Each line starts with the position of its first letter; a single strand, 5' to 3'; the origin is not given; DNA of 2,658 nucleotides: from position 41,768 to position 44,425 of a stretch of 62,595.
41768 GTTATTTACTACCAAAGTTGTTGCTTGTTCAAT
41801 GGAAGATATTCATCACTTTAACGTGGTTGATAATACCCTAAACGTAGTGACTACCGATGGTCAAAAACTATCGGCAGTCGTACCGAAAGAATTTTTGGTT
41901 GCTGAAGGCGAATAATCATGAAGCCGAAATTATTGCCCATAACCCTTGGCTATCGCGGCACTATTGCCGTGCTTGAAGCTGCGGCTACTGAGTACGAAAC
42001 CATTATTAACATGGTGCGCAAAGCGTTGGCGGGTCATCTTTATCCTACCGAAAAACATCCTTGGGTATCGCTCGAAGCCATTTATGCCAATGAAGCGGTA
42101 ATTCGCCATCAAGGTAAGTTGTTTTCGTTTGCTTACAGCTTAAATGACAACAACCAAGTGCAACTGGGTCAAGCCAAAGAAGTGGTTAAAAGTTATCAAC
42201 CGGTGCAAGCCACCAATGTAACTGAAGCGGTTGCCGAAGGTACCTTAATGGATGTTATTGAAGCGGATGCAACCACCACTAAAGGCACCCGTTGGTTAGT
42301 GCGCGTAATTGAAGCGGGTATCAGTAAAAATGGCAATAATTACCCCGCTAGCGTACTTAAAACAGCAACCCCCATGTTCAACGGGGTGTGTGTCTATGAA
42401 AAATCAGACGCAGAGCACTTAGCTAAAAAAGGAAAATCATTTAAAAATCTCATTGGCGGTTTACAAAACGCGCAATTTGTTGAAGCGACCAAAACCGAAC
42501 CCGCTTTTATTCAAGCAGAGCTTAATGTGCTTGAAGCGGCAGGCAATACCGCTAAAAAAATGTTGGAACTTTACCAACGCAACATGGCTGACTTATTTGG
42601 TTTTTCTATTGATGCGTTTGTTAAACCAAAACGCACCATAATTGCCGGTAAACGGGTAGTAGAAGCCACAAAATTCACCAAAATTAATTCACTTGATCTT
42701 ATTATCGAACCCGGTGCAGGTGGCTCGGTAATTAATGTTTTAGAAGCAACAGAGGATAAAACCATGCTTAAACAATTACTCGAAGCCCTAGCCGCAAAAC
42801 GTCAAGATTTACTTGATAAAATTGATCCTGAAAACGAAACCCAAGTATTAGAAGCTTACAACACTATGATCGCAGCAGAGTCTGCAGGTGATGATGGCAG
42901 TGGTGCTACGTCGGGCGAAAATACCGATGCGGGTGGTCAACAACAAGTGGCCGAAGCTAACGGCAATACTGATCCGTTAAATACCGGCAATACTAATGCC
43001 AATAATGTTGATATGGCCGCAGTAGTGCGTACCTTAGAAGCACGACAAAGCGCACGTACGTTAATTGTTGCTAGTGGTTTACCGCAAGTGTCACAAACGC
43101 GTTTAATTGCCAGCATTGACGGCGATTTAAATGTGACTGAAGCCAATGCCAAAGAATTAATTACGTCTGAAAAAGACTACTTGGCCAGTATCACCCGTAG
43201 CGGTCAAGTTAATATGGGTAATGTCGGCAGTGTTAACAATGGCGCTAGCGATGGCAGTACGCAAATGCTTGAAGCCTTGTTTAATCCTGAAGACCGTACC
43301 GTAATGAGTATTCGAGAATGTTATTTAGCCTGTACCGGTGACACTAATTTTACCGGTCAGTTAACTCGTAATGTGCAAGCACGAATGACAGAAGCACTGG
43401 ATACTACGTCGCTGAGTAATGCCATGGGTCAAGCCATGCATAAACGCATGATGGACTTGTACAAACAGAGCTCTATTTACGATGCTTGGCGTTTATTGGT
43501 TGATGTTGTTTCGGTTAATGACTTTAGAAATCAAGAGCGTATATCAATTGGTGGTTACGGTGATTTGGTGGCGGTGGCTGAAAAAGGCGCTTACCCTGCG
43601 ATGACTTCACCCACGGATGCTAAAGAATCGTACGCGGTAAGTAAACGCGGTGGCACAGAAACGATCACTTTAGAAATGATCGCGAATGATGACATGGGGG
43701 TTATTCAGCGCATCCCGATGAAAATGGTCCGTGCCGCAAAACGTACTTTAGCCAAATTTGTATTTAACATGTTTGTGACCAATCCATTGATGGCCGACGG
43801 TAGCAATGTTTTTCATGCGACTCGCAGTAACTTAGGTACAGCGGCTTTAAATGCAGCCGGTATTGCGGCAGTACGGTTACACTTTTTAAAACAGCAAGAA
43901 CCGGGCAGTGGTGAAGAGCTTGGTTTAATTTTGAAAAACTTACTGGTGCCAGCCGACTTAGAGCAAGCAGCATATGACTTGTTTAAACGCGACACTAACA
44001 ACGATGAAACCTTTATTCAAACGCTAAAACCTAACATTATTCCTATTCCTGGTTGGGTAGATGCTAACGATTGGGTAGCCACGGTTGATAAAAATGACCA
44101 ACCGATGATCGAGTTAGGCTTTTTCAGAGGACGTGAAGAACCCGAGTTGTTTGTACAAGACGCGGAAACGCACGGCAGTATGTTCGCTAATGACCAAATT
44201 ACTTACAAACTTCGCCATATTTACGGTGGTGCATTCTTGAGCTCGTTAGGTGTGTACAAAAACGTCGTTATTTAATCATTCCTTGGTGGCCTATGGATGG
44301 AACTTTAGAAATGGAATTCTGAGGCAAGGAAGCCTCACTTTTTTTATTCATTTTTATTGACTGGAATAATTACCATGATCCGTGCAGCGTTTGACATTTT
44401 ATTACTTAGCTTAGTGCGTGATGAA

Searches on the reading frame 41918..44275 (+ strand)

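Call 42: search_protein_families(library=pfam, proteins=[window:41918-44275:+], max_evalue=0.00001)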
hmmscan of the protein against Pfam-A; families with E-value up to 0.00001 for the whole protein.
window:41918-44275:+ (785 aa): 1 family
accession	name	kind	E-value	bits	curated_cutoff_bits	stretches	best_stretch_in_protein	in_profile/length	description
PF25209.1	Phage_capsid_4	-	2.4e-42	146.5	27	1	492-782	2-262/262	Phage capsid protein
